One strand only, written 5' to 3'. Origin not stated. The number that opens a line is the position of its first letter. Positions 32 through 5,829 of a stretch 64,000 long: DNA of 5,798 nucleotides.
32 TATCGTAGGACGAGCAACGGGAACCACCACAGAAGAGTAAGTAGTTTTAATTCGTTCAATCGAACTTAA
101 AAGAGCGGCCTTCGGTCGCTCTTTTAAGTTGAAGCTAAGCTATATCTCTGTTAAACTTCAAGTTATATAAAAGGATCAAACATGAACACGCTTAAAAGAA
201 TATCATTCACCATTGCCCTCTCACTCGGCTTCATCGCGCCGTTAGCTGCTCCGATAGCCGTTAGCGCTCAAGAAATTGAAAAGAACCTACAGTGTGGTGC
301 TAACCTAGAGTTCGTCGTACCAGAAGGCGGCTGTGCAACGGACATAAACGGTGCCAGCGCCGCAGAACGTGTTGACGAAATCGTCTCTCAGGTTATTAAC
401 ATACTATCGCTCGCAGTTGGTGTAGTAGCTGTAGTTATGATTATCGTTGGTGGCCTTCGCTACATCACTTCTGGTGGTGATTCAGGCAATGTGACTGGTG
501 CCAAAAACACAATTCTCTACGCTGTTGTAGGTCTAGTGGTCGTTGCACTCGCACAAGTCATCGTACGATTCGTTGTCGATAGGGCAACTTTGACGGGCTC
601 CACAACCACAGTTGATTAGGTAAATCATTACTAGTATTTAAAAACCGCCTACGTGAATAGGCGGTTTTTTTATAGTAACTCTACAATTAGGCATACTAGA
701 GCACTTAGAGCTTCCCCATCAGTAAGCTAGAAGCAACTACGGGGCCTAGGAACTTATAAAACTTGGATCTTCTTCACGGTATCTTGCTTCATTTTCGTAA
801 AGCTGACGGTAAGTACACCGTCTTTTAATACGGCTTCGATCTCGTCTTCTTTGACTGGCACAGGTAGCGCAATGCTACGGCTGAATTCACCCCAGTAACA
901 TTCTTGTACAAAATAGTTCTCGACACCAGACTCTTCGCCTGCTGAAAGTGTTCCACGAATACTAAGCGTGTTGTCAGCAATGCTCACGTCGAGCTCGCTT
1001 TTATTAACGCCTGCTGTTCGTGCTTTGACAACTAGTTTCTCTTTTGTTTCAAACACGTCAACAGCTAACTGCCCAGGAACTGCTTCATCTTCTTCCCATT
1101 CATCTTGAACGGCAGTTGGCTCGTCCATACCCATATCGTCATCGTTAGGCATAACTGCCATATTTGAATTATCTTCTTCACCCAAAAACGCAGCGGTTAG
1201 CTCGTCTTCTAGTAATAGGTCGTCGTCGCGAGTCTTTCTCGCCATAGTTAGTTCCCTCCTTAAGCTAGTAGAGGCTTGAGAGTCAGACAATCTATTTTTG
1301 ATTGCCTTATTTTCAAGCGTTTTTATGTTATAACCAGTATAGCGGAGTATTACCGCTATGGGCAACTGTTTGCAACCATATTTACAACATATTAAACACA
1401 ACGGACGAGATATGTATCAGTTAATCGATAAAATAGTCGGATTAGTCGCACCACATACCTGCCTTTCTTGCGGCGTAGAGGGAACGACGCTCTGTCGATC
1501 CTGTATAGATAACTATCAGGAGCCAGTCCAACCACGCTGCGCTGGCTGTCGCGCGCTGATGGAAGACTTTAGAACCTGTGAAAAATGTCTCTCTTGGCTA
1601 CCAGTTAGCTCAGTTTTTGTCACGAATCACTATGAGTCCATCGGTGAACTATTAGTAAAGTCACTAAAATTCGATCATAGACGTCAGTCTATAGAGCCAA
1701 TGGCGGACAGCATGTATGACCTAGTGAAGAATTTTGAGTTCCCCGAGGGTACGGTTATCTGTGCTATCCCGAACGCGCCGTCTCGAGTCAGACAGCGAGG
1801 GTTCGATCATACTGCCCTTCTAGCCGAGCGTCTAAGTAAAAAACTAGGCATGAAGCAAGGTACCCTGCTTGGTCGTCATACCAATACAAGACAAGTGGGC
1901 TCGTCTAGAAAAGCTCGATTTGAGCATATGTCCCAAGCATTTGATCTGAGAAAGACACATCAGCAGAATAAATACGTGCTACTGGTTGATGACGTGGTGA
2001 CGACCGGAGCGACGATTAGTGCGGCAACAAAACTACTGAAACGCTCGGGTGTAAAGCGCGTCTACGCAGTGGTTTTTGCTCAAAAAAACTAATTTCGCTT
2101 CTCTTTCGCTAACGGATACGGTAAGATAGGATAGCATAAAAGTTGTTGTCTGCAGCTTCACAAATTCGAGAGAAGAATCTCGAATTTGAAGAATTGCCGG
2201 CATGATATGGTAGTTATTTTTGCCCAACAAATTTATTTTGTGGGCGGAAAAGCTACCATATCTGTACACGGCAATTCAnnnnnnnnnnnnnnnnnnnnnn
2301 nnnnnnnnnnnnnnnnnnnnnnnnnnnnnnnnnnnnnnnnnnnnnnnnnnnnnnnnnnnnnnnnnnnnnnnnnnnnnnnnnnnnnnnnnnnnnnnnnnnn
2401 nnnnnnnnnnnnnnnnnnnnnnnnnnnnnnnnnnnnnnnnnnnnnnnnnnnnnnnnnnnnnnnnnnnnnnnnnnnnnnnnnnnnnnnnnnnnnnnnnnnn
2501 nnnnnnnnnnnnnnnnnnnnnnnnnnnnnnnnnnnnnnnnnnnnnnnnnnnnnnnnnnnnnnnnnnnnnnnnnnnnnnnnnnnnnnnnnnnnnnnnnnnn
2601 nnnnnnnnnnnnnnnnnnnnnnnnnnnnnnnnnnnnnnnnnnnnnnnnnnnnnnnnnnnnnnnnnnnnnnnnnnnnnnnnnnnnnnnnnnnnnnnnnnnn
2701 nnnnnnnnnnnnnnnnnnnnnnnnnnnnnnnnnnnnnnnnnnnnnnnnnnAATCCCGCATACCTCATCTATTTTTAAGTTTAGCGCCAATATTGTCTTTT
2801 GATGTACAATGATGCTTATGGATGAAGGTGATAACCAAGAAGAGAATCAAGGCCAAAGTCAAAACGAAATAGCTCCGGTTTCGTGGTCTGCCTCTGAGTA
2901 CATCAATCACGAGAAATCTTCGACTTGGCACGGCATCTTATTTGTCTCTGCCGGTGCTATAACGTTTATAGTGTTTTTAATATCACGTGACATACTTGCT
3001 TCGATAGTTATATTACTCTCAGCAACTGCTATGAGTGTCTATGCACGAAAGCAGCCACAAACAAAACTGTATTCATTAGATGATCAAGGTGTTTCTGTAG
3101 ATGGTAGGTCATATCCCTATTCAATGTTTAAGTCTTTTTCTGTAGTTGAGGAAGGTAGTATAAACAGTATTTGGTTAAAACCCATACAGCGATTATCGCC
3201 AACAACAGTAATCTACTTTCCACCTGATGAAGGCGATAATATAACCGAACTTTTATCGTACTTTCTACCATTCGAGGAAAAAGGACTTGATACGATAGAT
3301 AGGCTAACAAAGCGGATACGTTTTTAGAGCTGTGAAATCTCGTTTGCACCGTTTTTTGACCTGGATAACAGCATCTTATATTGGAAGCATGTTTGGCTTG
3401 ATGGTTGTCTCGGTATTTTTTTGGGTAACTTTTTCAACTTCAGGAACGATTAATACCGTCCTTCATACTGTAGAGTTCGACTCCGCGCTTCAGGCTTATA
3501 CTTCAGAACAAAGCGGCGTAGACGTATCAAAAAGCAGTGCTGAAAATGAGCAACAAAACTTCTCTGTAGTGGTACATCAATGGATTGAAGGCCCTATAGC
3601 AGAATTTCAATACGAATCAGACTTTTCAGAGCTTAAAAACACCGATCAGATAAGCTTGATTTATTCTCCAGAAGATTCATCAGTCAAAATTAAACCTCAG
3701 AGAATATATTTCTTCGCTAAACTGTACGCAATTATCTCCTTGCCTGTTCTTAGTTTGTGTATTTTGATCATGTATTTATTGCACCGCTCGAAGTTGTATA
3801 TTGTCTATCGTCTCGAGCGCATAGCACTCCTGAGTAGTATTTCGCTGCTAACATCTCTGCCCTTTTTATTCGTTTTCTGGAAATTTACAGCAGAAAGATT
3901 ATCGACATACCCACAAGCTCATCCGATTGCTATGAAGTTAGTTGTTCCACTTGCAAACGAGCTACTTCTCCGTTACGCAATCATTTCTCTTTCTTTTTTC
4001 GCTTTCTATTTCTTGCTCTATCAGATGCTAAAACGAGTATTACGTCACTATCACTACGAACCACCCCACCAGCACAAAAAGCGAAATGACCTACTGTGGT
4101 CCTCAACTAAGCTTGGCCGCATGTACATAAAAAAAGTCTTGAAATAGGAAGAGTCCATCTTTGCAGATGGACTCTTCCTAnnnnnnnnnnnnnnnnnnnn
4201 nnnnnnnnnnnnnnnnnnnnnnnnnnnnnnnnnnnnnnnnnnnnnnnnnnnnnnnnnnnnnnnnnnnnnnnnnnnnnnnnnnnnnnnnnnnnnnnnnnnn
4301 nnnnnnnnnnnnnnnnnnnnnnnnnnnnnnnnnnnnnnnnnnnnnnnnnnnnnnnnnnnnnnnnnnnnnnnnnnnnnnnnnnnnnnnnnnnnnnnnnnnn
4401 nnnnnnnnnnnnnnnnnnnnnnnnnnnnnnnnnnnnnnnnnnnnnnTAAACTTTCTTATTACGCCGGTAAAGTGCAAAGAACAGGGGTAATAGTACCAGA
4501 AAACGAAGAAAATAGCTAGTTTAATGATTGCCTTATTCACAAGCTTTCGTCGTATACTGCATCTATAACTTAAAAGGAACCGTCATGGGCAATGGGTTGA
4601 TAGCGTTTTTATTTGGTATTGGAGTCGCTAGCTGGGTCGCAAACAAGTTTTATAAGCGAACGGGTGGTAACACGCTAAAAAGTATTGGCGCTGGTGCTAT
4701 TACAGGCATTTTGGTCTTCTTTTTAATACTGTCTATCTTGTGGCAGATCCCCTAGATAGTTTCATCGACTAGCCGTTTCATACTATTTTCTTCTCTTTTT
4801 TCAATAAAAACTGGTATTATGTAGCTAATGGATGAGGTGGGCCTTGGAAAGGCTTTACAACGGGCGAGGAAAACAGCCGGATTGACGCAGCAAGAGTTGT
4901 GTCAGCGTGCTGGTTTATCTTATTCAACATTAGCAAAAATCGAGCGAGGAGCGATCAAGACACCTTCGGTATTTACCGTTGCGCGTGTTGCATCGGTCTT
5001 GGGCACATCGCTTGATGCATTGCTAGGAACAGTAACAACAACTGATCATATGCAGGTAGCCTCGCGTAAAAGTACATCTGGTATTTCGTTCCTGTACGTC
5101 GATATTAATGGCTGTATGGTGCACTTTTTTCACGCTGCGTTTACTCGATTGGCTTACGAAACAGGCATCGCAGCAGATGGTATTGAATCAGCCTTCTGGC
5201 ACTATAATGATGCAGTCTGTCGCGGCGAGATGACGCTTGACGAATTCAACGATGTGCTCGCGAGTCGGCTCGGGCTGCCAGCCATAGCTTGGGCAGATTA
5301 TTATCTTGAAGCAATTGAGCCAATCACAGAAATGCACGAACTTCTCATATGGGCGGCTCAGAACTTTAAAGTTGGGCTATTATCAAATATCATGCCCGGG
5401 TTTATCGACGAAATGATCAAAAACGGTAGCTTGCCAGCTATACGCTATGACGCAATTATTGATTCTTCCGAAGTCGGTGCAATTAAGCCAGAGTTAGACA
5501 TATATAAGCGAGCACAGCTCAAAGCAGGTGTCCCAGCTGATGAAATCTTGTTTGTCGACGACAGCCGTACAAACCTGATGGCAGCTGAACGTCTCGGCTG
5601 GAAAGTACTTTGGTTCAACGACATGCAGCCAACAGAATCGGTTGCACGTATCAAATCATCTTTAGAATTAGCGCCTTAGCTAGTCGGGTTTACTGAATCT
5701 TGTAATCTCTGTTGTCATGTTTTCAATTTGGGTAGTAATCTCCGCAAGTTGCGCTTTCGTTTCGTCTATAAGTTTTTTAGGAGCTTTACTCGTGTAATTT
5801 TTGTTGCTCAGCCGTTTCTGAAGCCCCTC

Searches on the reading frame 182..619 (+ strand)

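Call 61: search_protein_families(library=pfam, proteins=[window:182-619:+], max_evalue=0.001)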
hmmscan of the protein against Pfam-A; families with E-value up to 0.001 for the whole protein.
window:182-619:+ (145 aa): 2 families
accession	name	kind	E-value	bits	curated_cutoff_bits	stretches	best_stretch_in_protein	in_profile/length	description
PF18895.5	T4SS_pilin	-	9.5e-14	51.7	26.6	1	63-131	4-71/71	Type IV secretion system pilin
PF04956.18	TrbC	-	9.1e-05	23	27.9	1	58-130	30-97/98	TrbC/VIRB2 pilin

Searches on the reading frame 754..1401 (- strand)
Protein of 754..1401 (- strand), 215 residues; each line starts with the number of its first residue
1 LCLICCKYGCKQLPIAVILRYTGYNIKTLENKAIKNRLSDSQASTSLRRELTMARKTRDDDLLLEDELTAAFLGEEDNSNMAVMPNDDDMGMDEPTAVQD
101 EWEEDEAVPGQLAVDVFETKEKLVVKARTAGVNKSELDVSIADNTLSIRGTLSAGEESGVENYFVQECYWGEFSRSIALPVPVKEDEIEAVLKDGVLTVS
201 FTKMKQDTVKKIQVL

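Call 61: search_protein_families(library=pfam, proteins=[window:754-1401:-], max_evalue=0.001)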
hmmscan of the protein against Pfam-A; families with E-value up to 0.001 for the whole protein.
window:754-1401:- (215 aa): 2 families
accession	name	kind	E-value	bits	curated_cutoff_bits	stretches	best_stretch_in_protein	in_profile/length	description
PF00011.27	HSP20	-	4.2e-18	65.8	20.8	1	116-214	2-101/102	Hsp20/alpha crystallin family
PF17886.7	ArsA_HSP20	-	3.3e-06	27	22.5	1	122-201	3-63/63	HSP20-like domain found in ArsA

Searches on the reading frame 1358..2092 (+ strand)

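Call 61: search_protein_families(library=pfam, proteins=[window:1358-2092:+], max_evalue=0.001)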
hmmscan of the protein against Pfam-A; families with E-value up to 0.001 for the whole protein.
window:1358-2092:+ (244 aa): 3 families
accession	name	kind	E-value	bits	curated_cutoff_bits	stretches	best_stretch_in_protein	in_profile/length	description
PF00156.33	Pribosyltran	-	4.3e-09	36.3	26.3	1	156-244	44-127/158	Phosphoribosyl transferase domain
PF14681.12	UPRTase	-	0.00011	22.2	27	1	192-236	109-154/206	Uracil phosphoribosyltransferase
PF18912.6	DZR_2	-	0.00017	21.8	27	1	28-78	3-56/56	Double zinc ribbon domain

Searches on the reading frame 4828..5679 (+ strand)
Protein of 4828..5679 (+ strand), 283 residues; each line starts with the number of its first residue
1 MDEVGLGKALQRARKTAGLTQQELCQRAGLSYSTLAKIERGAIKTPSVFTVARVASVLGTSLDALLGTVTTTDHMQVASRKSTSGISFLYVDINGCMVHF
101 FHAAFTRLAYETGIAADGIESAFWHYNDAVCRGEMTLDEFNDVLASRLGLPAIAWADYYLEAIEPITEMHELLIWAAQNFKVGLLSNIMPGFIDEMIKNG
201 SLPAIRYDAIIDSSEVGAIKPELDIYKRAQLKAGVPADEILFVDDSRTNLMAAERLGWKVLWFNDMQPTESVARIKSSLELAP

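Call 61: search_protein_families(library=pfam, proteins=[window:4828-5679:+], max_evalue=0.001)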
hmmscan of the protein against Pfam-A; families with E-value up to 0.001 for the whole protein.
window:4828-5679:+ (283 aa): 6 families
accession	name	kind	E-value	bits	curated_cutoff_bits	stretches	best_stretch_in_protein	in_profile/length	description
PF01381.28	HTH_3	-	4.7e-14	52.6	23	1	10-65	1-55/55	Helix-turn-helix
PF13560.12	HTH_31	-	1.3e-12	48.2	27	1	6-63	2-59/64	Helix-turn-helix domain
PF13419.12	HAD_2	-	2.9e-09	37.7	23.8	1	159-262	73-177/178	Haloacid dehalogenase-like hydrolase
PF00702.32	Hydrolase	-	3.5e-07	31.2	26.4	1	159-257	89-191/191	haloacid dehalogenase-like hydrolase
PF13443.12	HTH_26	-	1.3e-06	29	22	1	10-69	2-61/63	Cro/C1-type HTH DNA-binding domain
PF12844.13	HTH_19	-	2.5e-06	27.7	30.2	1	7-66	1-59/64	Helix-turn-helix domain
